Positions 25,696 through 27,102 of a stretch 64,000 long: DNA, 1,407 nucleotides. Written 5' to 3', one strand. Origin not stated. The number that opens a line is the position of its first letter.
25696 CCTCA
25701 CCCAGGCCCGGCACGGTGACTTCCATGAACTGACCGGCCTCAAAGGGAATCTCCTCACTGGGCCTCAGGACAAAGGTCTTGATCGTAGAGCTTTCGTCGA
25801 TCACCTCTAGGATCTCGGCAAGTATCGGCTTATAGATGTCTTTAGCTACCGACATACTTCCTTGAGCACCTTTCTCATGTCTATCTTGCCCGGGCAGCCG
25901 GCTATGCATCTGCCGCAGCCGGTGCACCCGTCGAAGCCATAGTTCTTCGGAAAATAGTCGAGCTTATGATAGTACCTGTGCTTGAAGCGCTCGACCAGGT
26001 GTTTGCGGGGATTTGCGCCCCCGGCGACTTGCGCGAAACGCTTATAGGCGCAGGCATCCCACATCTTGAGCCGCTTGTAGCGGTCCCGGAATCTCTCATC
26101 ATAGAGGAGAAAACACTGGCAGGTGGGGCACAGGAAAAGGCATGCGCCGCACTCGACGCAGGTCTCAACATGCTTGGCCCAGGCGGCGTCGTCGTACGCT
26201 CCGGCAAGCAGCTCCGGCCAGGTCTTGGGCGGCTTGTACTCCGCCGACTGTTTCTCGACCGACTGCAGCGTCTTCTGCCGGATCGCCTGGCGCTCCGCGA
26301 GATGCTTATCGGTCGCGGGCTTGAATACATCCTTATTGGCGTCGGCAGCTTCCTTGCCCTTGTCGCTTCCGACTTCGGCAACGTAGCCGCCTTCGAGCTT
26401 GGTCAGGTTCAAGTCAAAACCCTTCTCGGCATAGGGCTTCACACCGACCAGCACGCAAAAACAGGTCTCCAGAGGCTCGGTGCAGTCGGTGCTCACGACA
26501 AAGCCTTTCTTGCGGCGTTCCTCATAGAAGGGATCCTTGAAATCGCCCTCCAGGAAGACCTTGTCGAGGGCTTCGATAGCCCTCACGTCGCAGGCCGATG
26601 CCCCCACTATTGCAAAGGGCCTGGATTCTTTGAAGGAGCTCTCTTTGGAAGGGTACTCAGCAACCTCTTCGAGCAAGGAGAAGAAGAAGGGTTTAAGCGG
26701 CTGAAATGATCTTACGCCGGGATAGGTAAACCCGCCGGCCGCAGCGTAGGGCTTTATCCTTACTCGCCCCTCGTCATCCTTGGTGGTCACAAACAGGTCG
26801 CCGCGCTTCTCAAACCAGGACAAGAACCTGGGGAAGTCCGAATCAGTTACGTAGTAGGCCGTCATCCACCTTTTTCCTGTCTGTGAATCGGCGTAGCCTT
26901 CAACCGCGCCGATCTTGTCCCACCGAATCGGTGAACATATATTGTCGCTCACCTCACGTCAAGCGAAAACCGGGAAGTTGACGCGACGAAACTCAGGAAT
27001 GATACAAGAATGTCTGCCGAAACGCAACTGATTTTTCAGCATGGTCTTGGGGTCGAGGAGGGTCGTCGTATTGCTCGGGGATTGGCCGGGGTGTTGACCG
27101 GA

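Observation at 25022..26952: AsrA/AsrB (HydB/HydG)-like pair present without AsrC or a group-3 hydrogenase alpha/delta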

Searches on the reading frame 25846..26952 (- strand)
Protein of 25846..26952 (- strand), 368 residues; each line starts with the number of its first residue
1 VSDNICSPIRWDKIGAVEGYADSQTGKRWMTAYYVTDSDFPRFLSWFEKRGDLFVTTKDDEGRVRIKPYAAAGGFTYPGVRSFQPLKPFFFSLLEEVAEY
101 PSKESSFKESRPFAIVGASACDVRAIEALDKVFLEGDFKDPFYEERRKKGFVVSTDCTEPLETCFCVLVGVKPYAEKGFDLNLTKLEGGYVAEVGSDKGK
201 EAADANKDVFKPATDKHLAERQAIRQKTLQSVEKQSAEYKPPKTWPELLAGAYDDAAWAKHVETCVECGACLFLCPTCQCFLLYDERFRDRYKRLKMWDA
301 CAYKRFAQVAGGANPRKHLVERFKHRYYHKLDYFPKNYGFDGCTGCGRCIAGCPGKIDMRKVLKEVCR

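Call 4: search_protein_families(library=pfam, proteins=[window:25846-26952:-])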
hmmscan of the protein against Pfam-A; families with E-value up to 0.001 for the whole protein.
window:25846-26952:- (368 aa): 9 families
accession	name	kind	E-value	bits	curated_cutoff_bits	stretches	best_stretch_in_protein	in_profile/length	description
PF17179.9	Fer4_22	-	3.1e-29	102.1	27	1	264-357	1-95/95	4Fe-4S dicluster domain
PF13183.11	Fer4_8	-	5.4e-07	30.5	27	1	262-357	2-68/68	4Fe-4S dicluster domain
PF13187.11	Fer4_9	-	2.2e-06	28.1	27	0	342-356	36-50/52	4Fe-4S dicluster domain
PF12838.12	Fer4_7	-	4e-06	27.6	27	0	337-355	32-50/52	4Fe-4S dicluster domain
PF13534.11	Fer4_17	-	4.4e-06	27.6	22.2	0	251-276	32-57/61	4Fe-4S dicluster domain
PF13237.11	Fer4_10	-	1.2e-05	25.6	25.5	0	340-355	6-21/53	4Fe-4S dicluster domain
PF12797.12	Fer4_2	-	1.8e-05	24.8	24.5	0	262-277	7-22/22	4Fe-4S binding domain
PF14697.11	Fer4_21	-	8.5e-05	23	35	0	341-357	39-57/59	4Fe-4S dicluster domain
PF13746.11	Fer4_18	-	0.00062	20.4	27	0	326-367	44-85/114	4Fe-4S dicluster domain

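Call 5: search_protein_families(library=ncbifam, proteins=[window:25846-26952:-])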
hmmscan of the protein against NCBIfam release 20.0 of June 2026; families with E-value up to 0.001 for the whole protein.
window:25846-26952:- (368 aa): 8 families
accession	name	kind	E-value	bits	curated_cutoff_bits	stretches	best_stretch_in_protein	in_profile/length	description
NF040829.1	sulfhyd_ShyB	equivalog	5.4e-56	190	690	1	37-366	8-329/334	NAD(P)-dependent hydrogenase/sulfhydrogenase 2 subunit beta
NF040833.1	sulfhyd_HydB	equivalog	1.7e-45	155.5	750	1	80-365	51-334/367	NADPH-dependent hydrogenase/sulfhydrogenase 1 subunit beta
TIGR02910.1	sulfite_red_A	equivalog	5e-33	114.7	323.15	1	114-363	91-323/334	anaerobic sulfite reductase subunit AsrA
NF040864.1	HgcB_ferredoxin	equivalog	3.5e-05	23.5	99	0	254-277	35-58/93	mercury methylation ferredoxin HgcB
NF041837.1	rnfC_Methano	equivalog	3.6e-05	22.8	650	0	251-279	386-413/438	Rnf electron transport complex subunit RnfC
NF005746.0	PRK07570.1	subfamily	0.00087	18.6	243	0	254-283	148-177/250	succinate dehydrogenase/fumarate reductase iron-sulfur subunit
TIGR01945.1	rnfC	subfamily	0.00095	17.8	245.95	0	251-278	391-417/435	RnfABCDGE type electron transport complex subunit C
NF038196.1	ferrodoxin_EFR1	subfamily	0.00098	19.2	75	0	207-277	127-198/242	EFR1 family ferrodoxin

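Call 6: find_homologous_proteins(query=window:25846-26865:-)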
Query window:25846-26865:- (339 aa): 6034 proteins with E <= 0.001 among 8000 candidates; the best 120 are listed.
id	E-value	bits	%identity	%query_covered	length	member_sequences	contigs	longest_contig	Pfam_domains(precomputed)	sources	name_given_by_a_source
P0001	3.5e-229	778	97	100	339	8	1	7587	PF17179.10,PF12797.13,PF13746.12,PF12838.13,PF13534.12,PF13237.12,PF13183.12,PF13187.12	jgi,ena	-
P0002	4.0e-212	722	89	100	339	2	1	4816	PF14697.12,PF17179.10,PF12797.13,PF00037.33,PF12838.13,PF13534.12,PF13237.12,PF13183.12,PF13187.12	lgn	-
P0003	8.6e-200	681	83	100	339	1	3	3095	PF17179.10,PF12797.13,PF00037.33,PF13746.12,PF13534.12,PF13237.12,PF13183.12,PF13187.12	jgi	jgi:sulfhydrogenase subunit beta (sulfur reductase)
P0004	5.2e-198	676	82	100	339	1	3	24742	PF17179.10,PF12797.13,PF00037.33,PF12838.13,PF13534.12,PF13237.12,PF13183.12,PF13187.12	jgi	jgi:sulfhydrogenase subunit beta (sulfur reductase)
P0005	1.9e-196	670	81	100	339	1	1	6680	PF14697.12,PF17179.10,PF12797.13,PF00037.33,PF13746.12,PF13534.12,PF13237.12,PF13183.12,PF13187.12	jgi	jgi:sulfhydrogenase subunit beta (sulfur reductase)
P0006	2.4e-196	670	81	100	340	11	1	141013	PF17179.10,PF12797.13,PF00037.33,PF12838.13,PF13534.12,PF13237.12,PF13183.12,PF13187.12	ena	-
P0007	6.5e-196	669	81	100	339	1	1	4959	PF14697.12,PF17179.10,PF12797.13,PF00037.33,PF13534.12,PF13237.12,PF13183.12,PF13187.12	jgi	jgi:NAD-dependent dihydropyrimidine dehydrogenase PreA subunit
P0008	7.3e-196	668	82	100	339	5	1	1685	PF17179.10,PF12797.13,PF00037.33,PF13746.12,PF13534.12,PF13237.12,PF13183.12,PF13187.12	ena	-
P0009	6.7e-194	662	81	100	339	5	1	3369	PF17179.10,PF12797.13,PF12838.13,PF13534.12,PF13183.12,PF13187.12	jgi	-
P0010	2.6e-193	660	81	100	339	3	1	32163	PF14697.12,PF17179.10,PF12797.13,PF00037.33,PF13746.12,PF12838.13,PF13534.12,PF13237.12,PF13183.12,PF13187.12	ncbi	ncbi:MAG: 4Fe-4S dicluster domain-containing protein [bacterium]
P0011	4.1e-193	659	80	100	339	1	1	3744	PF17179.10,PF12797.13,PF00037.33,PF13534.12,PF13237.12,PF13183.12,PF13187.12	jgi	jgi:sulfhydrogenase subunit beta (sulfur reductase)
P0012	1.6e-192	657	79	100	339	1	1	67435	PF17179.10,PF12797.13,PF13534.12,PF13183.12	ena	-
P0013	5.3e-191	652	78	100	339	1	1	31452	PF17179.10,PF12797.13,PF00037.33,PF13534.12,PF13237.12,PF13183.12,PF13187.12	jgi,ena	-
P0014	6.1e-182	623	73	100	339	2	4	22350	PF17179.10,PF12797.13,PF00037.33,PF13746.12,PF12838.13,PF13534.12,PF13237.12,PF13183.12,PF13187.12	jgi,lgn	jgi:sulfhydrogenase subunit beta (sulfur reductase)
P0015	1.5e-179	615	73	100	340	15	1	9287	PF17179.10,PF12797.13,PF00037.33,PF13746.12,PF12838.13,PF13534.12,PF13237.12,PF13183.12,PF13187.12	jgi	jgi:NAD-dependent dihydropyrimidine dehydrogenase PreA subunit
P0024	1.9e-172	591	70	100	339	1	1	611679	PF17179.10,PF12797.13,PF00037.33,PF13746.12,PF12838.13,PF13534.12,PF13237.12,PF13183.12,PF13187.12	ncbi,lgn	-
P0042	7.5e-99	349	46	99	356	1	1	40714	PF17179.10,PF12797.13,PF13237.12,PF13183.12,PF13187.12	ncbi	ncbi:4Fe-4S dicluster domain-containing protein [Candidatus Latescibacterota bacterium]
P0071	5.4e-92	327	43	99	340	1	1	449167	PF17179.10,PF12838.13,PF13534.12,PF13183.12,PF13187.12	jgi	jgi:NAD-dependent dihydropyrimidine dehydrogenase PreA subunit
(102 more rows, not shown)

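Call 7: find_encoding_contigs(protein=P0024, flank=10000, max_places=2)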
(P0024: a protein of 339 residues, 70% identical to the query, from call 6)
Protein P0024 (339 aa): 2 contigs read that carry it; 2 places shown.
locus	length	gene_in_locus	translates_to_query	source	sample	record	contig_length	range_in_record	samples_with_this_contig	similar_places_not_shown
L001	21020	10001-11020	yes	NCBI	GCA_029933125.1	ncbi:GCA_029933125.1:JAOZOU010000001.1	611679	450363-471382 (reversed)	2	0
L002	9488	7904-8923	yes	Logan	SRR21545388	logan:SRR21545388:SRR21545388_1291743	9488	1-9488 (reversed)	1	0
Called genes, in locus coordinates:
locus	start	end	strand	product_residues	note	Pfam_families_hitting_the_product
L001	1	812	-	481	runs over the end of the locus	-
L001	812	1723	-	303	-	PF01946:Thi4 (faint), PF03486:HI0933_like (faint), PF07992:Pyr_redox_2, PF12831:FAD_oxidored (weak), PF13738:Pyr_redox_3, PF00070:Pyr_redox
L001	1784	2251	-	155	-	PF02915:Rubrerythrin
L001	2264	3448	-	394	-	PF00753:Lactamase_B, PF19583:ODP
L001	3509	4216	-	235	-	PF01613:Flavin_Reduct, PF00301:Rubredoxin, PF21349:RUBY_RBDX (faint)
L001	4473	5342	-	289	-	PF13495:Phage_int_SAM_4, PF00589:Phage_integrase, PF22823:MrpR_C_cat (weak)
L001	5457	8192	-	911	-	PF01663:Phosphodiest, PF25058:ARM_TT21 (weak), PF14559:TPR_19, PF13432:TPR_16, PF00515:TPR_1, PF23914:TPR_CcmH_CycH, PF13432:TPR_16, PF14559:TPR_19, +23 more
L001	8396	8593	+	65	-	-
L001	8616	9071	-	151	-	PF01750:HycI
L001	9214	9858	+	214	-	PF03703:bPH_2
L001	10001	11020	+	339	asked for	PF12838:Fer4_7 (faint), PF13187:Fer4_9 (faint), PF13534:Fer4_17 (faint), PF13746:Fer4_18 (faint), PF00037:Fer4 (faint), PF12797:Fer4_2 (faint), PF13183:Fer4_8 (weak), PF17179:Fer4_22, +1 more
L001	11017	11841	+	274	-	PF00970:FAD_binding_6 (weak), PF00175:NAD_binding_1, PF10418:DHODB_Fe-S_bind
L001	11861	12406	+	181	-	PF13237:Fer4_10 (weak), PF13247:Fer4_11, PF12838:Fer4_7 (weak), PF13187:Fer4_9 (weak), PF13484:Fer4_16 (faint)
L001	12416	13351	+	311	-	PF00146:NADHdh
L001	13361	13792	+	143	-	PF01058:Oxidored_q6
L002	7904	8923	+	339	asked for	PF12838:Fer4_7 (faint), PF13187:Fer4_9 (faint), PF13534:Fer4_17 (faint), PF13746:Fer4_18 (faint), PF00037:Fer4 (faint), PF12797:Fer4_2 (faint), PF13183:Fer4_8 (weak), PF17179:Fer4_22, +1 more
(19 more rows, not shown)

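Call 8: find_encoding_contigs(protein=P0042, flank=10000, max_places=2)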
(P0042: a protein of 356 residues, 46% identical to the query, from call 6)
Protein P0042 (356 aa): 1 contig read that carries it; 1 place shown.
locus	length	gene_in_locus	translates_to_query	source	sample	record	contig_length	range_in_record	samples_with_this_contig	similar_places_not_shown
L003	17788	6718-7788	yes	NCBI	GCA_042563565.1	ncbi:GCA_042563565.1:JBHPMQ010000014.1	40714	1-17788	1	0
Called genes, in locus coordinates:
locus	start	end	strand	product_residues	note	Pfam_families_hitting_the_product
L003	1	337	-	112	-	PF13641:Glyco_tranf_2_3 (weak), PF00535:Glycos_transf_2, PF10111:Glyco_tranf_2_2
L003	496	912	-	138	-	-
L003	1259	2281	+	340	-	PF00303:Thymidylat_synt (faint)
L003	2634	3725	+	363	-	PF00512:HisKA, PF02518:HATPase_c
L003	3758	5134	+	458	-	PF00072:Response_reg, PF00158:Sigma54_activat, PF01078:Mg_chelatase (weak), PF14532:Sigma54_activ_2, PF07728:AAA_5 (weak), PF25601:AAA_lid_14, PF02954:HTH_8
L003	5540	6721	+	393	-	PF00072:Response_reg, PF00512:HisKA, PF02518:HATPase_c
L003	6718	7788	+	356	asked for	PF13187:Fer4_9 (faint), PF12797:Fer4_2 (faint), PF13183:Fer4_8 (weak), PF13237:Fer4_10 (faint), PF17179:Fer4_22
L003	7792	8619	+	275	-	PF00970:FAD_binding_6 (weak), PF00175:NAD_binding_1, PF10418:DHODB_Fe-S_bind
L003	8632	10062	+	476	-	PF04879:Molybdop_Fe4S4 (weak), PF00384:Molybdopterin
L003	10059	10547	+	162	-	PF00037:Fer4 (faint), PF12837:Fer4_6 (faint), PF13237:Fer4_10 (weak), PF13247:Fer4_11, PF12838:Fer4_7, PF13187:Fer4_9 (weak), PF13237:Fer4_10 (weak), PF13187:Fer4_9 (weak), +1 more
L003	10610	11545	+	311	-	PF00146:NADHdh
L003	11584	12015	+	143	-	PF01058:Oxidored_q6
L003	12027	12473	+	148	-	PF00329:Complex1_30kDa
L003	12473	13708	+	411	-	PF00374:NiFeSe_Hases, PF00346:Complex1_49kDa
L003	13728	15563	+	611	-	PF00662:Proton_antipo_N, PF00361:Proton_antipo_M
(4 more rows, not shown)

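Call 9: find_encoding_contigs(protein=P0071, flank=10000, max_places=2)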
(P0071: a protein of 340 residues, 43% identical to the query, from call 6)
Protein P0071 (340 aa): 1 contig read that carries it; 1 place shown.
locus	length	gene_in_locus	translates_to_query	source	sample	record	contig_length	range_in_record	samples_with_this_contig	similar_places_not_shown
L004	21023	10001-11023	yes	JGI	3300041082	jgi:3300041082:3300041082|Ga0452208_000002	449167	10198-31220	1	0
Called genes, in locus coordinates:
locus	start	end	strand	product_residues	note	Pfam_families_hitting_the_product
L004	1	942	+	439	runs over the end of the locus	PF00344:SecY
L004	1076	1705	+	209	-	PF00406:ADK, PF13207:AAA_17, PF17213:Hydin_ADK (faint), PF05191:ADK_lid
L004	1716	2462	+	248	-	PF00557:Peptidase_M24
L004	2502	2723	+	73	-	PF01176:eIF-1a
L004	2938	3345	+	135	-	PF00416:Ribosomal_S13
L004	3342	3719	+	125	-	PF00411:Ribosomal_S11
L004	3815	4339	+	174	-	PF00163:Ribosomal_S4, PF01479:S4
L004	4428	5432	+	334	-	PF01193:RNA_pol_L, PF01000:RNA_pol_A_bac, PF03118:RNA_pol_A_CTD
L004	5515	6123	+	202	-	PF01196:Ribosomal_L17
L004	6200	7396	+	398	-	PF01551:Peptidase_M23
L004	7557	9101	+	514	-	PF00890:FAD_binding_2, PF01266:DAO, PF07992:Pyr_redox_2 (faint), PF02910:Succ_DH_flav_C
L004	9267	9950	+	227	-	PF06971:Put_DNA-bind_N, PF02629:CoA_binding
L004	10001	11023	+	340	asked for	PF12838:Fer4_7 (faint), PF13183:Fer4_8 (faint), PF13187:Fer4_9 (faint), PF13534:Fer4_17 (faint), PF17179:Fer4_22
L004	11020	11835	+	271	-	PF00970:FAD_binding_6 (weak), PF00175:NAD_binding_1, PF10418:DHODB_Fe-S_bind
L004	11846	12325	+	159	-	PF13237:Fer4_10 (faint), PF12800:Fer4_4 (faint), PF12837:Fer4_6 (faint), PF13247:Fer4_11, PF12838:Fer4_7 (weak), PF13187:Fer4_9 (weak), PF25160:LdpA_Fe-S-bd (weak), PF00037:Fer4 (weak), +1 more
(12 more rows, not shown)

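Call 11: find_related_loci(query=A1, collection=genome_contigs, flank=10000)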
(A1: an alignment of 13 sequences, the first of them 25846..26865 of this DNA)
Query A1 (339 aa) in genome_contigs; peptide patterns used: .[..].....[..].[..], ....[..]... (x = any residue, [..] = any of these).
600 stretches matched a pattern (row limit reached: there are more); 362 encode a relative of the query (tblastn E <= 1e-3); the best 80 are kept; 80 distinct loci.
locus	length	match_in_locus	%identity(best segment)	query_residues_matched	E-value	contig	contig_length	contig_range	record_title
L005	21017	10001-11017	71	1-339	5e-174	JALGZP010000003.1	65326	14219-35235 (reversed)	MAG: bacterium isolate M3-30_Bin_374 M3-30_Bin_374_scaffold_395, whole genome shotgun sequence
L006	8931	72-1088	69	1-339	4e-170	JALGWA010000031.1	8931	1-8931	MAG: bacterium isolate Meg22_1012_Bin_348 Meg22_1012_Bin_348_scaffold_26864, whole genome shotgun sequence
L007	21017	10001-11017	73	1-339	9e-170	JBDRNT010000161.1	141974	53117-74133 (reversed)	MAG: Candidatus Eisenbacteria bacterium isolate MEGAHIT-group-1.912 k141_6057263, whole genome shotgun sequence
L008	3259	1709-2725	45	1-337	2e-99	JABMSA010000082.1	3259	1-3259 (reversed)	MAG: Planctomycetota bacterium isolate bin.53 k141_817391, whole genome shotgun sequence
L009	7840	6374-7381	42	1-337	1e-94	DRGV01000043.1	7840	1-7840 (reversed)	MAG TPA_asm: bacterium isolate HyVt-354 HyVt-354_k145_395976, whole genome shotgun sequence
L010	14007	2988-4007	43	5-337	6e-94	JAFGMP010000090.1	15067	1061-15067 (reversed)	MAG: Candidatus Latescibacterota bacterium isolate Zod_Metabat.481 k87_1599434, whole genome shotgun sequence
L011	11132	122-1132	44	1-337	6e-91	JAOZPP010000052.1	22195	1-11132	MAG: bacterium isolate GMC4.metabat2.244 GMC4_2056_length_22195_cov_22.043135, whole genome shotgun sequence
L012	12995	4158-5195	41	1-337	5e-90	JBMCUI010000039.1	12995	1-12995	MAG: Spirochaetota bacterium isolate D4M11_14 NODE_2717_length_12995_cov_6.198686, whole genome shotgun sequence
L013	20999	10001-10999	41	6-337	1e-89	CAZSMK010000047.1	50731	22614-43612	MAG TPA_asm: uncultured Candidatus Sumerlaeota bacterium isolate SRP067234_co1_16 genome assembly, contig: k99_131894, w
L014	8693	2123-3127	42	5-337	6e-89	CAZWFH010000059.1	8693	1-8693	MAG TPA_asm: uncultured Atribacterota bacterium isolate binchicken_co228_37 genome assembly, contig: NODE_12605_length_8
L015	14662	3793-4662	46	44-337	6e-89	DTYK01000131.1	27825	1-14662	MAG TPA_asm: Candidatus Latescibacterota bacterium isolate UWMA-0219 k99_197197, whole genome shotgun sequence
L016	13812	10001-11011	42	3-337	5e-89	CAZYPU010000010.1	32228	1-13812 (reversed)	MAG TPA_asm: uncultured Planctomycetia bacterium isolate binchicken_co332_134 genome assembly, contig: NODE_139_length_3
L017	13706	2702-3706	40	5-337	1e-88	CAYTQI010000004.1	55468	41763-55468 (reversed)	MAG TPA_asm: uncultured Planctomycetia bacterium isolate binchicken_co334_10 genome assembly, contig: NODE_825_length_55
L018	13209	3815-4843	41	1-337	7e-88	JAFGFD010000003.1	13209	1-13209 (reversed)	MAG: Candidatus Omnitrophota bacterium isolate Zod_Metabat.1290 k87_357271, whole genome shotgun sequence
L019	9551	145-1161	40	1-337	5e-88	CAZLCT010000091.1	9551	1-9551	MAG TPA_asm: uncultured bacterium isolate binchicken_co256_57 genome assembly, contig: NODE_19760_length_9551_cov_5.2675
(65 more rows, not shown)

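Call 27: search_solved_structures(query=window:25846-26865:-, show_alignments=2, max_evalue=0.01)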
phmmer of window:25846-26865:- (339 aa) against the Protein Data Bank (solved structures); distinct sequences matched with E-value up to 0.01: 2.
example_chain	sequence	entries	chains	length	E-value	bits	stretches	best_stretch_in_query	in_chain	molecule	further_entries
9nez_B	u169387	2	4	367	1.6e-43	152.5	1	51-330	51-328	Sulfhydrogenase 1 subunit beta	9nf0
9lay_B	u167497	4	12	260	0.0064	19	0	309-333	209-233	4Fe-4S ferredoxin iron-sulfur binding domain protein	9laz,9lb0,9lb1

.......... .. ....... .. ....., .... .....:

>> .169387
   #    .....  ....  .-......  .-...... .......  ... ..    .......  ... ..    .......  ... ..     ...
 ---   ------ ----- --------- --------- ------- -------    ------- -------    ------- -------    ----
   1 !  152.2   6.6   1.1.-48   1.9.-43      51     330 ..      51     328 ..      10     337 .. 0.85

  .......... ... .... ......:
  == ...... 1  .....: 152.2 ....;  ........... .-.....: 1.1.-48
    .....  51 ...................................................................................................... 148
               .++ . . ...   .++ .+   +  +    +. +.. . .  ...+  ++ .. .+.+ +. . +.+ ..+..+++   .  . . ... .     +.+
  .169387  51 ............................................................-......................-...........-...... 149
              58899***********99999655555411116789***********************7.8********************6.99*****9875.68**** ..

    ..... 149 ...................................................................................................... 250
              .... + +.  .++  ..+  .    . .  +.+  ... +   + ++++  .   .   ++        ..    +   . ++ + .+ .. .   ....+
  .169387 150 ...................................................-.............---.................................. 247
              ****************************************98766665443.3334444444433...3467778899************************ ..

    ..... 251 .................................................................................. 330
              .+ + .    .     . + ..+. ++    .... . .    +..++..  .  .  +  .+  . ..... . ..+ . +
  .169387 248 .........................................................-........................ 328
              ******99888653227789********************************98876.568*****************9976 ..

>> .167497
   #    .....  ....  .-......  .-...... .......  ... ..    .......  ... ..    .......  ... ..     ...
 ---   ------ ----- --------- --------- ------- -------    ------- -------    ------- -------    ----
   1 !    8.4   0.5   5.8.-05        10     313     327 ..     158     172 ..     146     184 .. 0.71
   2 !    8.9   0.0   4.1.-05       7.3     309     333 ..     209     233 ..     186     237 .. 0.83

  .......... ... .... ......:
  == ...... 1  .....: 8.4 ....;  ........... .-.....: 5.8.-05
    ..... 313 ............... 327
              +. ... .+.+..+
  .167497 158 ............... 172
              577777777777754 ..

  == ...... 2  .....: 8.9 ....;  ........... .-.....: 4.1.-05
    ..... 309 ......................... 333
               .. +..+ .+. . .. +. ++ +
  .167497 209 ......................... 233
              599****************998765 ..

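Call 40: search_dna_similar(query=window:25846-26865:-, collection=plasmids, mode=protein, max_evalue=0.00001, max_rows=30)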
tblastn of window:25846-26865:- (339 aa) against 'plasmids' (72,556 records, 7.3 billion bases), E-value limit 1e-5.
Records with a match: 52; places in all: 55; records where one place covers at least 80% of the query: 19.
Best place of each record, by identity: <60% 52.
By first word of the organism name: Escherichia 17; Clostridium 9; Rhodococcus 6; Streptomyces 5; Paraclostridium 3; Burkholderia 2; Cetobacterium 2; Photobacterium 1; Paraburkholderia 1; Ilyobacter 1; and 5 more.
By predicted mobility (MOB-suite, as given by PLSDB): non-mobilizable 30; conjugative 16; mobilizable 6.
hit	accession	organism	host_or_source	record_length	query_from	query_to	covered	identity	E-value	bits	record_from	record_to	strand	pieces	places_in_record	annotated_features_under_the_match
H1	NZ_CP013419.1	Burkholderia savannae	soil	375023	10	337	97%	30.2%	1e-38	152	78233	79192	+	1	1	4Fe-4S dicluster domain-containing protein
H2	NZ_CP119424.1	Photobacterium sp. DA100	-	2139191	26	337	92%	30.8%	6e-33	136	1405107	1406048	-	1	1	none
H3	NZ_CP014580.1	Paraburkholderia phytofirmans OLGA172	-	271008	46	330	84%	33.3%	2e-40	158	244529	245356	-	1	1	4Fe-4S dicluster domain-containing protein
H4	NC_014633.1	Ilyobacter polytropus DSM 2926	marine mud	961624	6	337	98%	27.6%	2e-38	152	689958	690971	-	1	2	4Fe-4S dicluster domain-containing protein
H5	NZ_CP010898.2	Pandoraea vervacti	bacteria,uncultivated field soil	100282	49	330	83%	32.2%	1e-38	152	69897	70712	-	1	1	4Fe-4S dicluster domain-containing protein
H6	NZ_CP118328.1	Rhodococcus sp. DK17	pure culture,crude oil-contaminated soil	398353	79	330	74%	34.5%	5e-32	134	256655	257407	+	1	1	4Fe-4S dicluster domain-containing protein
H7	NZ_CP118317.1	Rhodococcus sp. DK180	pure culture,crude oil-contaminated soil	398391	79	330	74%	34.5%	5e-32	134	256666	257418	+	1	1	4Fe-4S dicluster domain-containing protein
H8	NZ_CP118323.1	Rhodococcus sp. DK176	pure culture,crude oil-contaminated soil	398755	79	330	74%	34.5%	5e-32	134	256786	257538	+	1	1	4Fe-4S dicluster domain-containing protein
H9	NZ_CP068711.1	Burkholderia thailandensis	soil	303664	84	330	73%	34.8%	1e-36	147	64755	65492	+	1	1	4Fe-4S dicluster domain-containing protein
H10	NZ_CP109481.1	Streptomyces sp. NBC_01450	-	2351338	84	332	73%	32.9%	7e-35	142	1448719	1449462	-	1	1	none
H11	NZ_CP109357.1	Streptomyces sp. NBC_01562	-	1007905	84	330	73%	32.7%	2e-34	140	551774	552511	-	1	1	record has no annotation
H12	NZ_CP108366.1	Streptomyces sp. NBC_01340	-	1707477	84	330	73%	32.7%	2e-34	140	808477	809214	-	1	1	none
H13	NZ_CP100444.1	Streptomyces rimosus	pure culture,OTC cluster deletion ...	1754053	84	330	73%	32.6%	1e-30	129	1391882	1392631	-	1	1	record has no annotation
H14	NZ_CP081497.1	Streptomyces sp. BHT-5-2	whole organism,plant soil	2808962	84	330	73%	32.4%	1e-30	129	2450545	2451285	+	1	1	none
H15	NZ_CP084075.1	Fusobacterium vincentii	-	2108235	18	339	95%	24.5%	2e-23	108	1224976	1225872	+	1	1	none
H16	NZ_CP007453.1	Peptoclostridium acidaminophilum DSM 3953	black mud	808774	56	337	83%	27.7%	4e-25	113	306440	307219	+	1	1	asrA: anaerobic sulfite reductase subunit AsrA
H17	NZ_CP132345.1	Clostridium butyricum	Homo sapiens,Faeces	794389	47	337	86%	26.8%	7e-24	109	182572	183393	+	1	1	asrA: anaerobic sulfite reductase subunit AsrA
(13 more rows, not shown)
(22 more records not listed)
